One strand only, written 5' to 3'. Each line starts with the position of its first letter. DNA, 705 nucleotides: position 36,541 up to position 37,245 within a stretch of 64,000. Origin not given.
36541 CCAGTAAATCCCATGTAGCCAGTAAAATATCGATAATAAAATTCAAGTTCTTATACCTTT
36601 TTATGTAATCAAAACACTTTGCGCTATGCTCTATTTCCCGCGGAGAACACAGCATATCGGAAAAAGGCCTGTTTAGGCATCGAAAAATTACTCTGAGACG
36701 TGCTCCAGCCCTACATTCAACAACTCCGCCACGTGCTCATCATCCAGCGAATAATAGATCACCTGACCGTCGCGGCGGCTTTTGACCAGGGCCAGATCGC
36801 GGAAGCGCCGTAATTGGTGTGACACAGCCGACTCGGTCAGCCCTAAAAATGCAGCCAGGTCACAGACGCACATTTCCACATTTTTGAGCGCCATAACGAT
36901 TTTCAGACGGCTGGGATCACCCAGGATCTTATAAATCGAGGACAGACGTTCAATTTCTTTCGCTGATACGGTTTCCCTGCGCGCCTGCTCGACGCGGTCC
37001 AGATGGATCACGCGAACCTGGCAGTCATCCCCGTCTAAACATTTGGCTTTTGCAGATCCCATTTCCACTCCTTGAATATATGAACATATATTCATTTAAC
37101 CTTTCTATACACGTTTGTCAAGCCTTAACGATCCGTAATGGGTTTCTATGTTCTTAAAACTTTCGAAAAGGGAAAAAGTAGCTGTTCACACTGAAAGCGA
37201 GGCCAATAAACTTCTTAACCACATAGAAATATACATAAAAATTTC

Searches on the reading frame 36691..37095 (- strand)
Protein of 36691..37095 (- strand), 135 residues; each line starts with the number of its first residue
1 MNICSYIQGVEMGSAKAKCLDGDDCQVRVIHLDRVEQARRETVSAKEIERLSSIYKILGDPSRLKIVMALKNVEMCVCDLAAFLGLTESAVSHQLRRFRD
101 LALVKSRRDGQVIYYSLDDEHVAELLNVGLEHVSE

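Call 71: search_protein_families(library=ncbifam, max_evalue=0.00001, proteins=[window:36691-37095:-])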
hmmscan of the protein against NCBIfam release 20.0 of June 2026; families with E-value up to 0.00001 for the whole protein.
seq(135 aa): 8 families
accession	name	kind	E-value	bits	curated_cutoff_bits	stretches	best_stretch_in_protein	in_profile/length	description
NF033788.1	HTH_metalloreg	subfamily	3.9e-27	93.9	55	1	52-126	2-77/77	metalloregulator ArsR/SmtB family transcription factor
NF045707.1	Dbac_1936_reg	equivalog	3.4e-13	49.5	115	1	49-127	5-83/99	ArsR/SmtB-type metalloregulator TsoR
NF033789.1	repress_SdpR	subfamily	5.2e-13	48.7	100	1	54-127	1-74/79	autorepressor SdpR family transcription factor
NF041413.1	ArsR_Rv2640c_fam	equivalog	5.3e-13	49.4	155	1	54-127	35-111/118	Rv2640c family ArsR-like transcriptional regulator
NF040642.1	sulf_sens_BigR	equivalog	1.5e-12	47.4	155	1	50-127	9-86/95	sulfite-sensing transcriptional repressor BigR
NF047906.1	CdPbTransRegCmtR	equivalog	3.2e-11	43.1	150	1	48-127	8-87/104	Cd(II)/Pb(II)-sensing metalloregulatory transcriptional regulator CmtR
NF007528.0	PRK10141.1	subfamily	5.1e-11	42.5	97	1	54-118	9-74/117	metalloregulator ArsR/SmtB family transcription factor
NF052532.1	TransRegPagRBaca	equivalog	7.2e-09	35.7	170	1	43-127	9-93/99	transcriptional repressor PagR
